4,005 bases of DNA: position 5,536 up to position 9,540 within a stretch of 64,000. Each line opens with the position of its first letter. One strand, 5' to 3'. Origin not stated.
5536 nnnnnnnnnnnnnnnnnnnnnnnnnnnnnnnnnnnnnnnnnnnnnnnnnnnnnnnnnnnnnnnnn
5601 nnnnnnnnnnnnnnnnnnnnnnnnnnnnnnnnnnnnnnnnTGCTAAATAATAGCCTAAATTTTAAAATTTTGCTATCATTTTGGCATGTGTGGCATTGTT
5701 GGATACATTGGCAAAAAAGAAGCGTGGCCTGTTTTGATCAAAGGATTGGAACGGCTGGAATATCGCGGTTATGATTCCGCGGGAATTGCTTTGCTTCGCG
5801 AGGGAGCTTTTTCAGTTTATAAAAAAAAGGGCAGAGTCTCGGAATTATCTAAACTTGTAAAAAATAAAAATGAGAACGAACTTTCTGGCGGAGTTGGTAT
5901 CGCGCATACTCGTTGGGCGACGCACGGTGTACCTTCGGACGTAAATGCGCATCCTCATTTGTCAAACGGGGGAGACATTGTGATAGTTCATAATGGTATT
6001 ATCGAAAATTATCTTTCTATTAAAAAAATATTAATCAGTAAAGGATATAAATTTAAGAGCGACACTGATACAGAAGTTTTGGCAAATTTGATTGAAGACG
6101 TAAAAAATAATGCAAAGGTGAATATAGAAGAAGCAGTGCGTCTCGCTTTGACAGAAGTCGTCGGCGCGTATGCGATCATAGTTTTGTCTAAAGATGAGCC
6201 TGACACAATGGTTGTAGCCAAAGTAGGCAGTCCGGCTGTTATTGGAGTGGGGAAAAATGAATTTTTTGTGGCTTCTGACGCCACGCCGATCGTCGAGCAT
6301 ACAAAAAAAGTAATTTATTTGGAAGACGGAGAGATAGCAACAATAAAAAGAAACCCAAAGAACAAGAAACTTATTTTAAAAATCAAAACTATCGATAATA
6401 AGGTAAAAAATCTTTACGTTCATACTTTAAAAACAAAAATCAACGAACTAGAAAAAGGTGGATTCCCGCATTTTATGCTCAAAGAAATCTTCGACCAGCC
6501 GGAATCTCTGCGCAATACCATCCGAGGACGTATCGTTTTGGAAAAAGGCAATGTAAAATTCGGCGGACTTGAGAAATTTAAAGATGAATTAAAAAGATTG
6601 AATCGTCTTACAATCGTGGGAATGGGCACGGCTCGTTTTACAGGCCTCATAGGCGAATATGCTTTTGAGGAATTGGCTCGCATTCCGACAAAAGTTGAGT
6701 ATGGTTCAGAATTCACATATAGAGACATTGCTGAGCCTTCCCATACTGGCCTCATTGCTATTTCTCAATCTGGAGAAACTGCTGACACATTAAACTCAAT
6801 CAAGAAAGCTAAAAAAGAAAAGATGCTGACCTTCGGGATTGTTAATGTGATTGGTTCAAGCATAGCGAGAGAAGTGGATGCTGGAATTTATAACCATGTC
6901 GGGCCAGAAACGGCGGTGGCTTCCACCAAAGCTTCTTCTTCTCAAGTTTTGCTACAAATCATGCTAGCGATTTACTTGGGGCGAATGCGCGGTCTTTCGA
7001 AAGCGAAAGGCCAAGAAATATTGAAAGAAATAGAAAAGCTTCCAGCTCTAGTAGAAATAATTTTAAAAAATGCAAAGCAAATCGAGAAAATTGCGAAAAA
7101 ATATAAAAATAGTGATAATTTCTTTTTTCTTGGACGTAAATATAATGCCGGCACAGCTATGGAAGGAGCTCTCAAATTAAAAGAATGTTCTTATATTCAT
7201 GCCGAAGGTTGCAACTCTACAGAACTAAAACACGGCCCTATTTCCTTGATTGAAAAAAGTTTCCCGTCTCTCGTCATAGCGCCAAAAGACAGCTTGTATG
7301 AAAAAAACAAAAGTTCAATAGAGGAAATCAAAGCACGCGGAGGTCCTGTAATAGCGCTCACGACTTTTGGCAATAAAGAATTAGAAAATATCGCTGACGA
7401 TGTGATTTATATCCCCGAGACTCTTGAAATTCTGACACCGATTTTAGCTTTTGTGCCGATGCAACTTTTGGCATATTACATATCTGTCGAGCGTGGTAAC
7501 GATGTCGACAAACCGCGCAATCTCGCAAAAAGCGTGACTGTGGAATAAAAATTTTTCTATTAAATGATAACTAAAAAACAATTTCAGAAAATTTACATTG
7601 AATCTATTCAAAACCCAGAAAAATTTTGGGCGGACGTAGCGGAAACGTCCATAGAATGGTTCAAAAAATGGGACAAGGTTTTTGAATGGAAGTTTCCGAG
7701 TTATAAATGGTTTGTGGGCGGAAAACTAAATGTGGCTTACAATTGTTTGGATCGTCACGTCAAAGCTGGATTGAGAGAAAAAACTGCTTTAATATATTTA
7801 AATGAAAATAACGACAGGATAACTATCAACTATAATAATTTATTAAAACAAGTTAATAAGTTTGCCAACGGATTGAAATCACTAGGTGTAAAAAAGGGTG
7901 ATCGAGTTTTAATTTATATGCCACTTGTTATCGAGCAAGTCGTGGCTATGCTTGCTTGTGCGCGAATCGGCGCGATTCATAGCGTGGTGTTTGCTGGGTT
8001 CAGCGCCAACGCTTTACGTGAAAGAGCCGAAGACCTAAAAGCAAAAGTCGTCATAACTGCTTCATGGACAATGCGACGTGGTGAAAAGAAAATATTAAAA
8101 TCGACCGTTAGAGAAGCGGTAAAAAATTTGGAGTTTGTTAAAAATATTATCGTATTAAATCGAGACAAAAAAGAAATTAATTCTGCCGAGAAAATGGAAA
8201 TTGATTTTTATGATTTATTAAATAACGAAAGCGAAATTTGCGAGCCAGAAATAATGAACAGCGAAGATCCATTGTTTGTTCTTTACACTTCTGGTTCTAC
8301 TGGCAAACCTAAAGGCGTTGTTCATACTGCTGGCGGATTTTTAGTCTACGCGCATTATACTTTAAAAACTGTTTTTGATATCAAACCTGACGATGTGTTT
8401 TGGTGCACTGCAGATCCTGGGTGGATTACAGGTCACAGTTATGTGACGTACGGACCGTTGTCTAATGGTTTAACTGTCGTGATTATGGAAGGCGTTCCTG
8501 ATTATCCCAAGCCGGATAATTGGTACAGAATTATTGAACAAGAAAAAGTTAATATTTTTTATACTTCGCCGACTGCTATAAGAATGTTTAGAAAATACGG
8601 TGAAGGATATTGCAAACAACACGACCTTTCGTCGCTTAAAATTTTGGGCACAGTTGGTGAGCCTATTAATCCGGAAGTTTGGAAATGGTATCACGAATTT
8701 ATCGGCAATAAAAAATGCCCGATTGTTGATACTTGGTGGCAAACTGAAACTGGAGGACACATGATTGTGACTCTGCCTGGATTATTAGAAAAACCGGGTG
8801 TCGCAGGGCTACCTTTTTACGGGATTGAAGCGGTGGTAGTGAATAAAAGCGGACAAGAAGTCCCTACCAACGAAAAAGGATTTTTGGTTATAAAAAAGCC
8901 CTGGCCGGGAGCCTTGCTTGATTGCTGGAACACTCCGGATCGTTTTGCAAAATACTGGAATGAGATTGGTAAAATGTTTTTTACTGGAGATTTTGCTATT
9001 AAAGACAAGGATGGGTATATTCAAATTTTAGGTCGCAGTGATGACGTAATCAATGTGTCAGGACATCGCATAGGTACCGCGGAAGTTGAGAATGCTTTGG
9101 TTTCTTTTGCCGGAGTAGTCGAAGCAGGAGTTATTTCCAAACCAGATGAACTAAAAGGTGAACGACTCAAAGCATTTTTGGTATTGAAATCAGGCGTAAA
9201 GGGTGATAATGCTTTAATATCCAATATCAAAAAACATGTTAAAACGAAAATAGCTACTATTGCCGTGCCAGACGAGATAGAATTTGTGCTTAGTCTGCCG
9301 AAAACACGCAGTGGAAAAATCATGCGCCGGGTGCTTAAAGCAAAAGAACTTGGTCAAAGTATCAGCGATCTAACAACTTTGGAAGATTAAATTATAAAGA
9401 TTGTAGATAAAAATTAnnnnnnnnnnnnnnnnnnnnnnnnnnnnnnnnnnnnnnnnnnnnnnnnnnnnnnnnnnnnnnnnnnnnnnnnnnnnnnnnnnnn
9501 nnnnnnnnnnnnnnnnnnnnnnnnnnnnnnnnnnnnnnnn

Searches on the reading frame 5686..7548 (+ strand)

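Call 12: search_protein_families(library=pfam, proteins=[window:5686-7548:+], max_evalue=0.00001)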
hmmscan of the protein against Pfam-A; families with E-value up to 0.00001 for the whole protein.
window:5686-7548:+ (620 aa): 3 families
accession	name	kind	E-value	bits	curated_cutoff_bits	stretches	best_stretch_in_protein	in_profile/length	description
PF01380.27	SIS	-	5.3e-39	133.5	25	2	303-428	3-129/131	SIS domain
PF13522.11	GATase_6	-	3.4e-19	69.6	27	1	67-197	9-129/130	Glutamine amidotransferase domain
PF13537.11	GATase_7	-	1.6e-12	47.9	25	1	82-199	7-118/123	Glutamine amidotransferase domain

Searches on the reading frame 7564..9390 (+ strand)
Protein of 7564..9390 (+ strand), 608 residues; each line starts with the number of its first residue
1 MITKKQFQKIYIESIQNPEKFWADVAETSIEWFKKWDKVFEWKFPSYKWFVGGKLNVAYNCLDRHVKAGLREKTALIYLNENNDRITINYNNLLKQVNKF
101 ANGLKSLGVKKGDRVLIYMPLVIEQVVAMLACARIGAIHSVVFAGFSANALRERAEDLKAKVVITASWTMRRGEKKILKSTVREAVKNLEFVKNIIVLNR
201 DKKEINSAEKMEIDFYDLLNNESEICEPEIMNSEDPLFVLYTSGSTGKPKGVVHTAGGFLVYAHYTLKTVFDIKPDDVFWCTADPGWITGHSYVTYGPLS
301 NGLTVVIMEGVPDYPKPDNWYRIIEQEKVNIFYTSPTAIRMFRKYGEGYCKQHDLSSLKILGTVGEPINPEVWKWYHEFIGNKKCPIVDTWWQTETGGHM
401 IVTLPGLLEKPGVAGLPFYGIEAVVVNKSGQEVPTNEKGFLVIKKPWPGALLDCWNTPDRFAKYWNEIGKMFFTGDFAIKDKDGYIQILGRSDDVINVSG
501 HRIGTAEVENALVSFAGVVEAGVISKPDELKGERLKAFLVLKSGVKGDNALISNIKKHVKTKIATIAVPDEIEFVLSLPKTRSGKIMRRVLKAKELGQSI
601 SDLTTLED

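Call 12: search_protein_families(library=pfam, proteins=[window:7564-9390:+], max_evalue=0.00001)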
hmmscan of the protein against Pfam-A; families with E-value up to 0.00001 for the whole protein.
window:7564-9390:+ (608 aa): 3 families
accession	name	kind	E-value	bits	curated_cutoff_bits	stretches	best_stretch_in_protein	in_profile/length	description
PF00501.34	AMP-binding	-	1.7e-91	307.3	29.9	1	70-447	8-378/384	AMP-binding enzyme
PF13193.12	AMP-binding_C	-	7.3e-23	81.7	24.5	1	507-585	1-76/76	AMP-binding enzyme C-terminal domain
PF16177.11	ACAS_N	-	5.4e-22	77.8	27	1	8-61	2-55/55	Acetyl-coenzyme A synthetase N-terminus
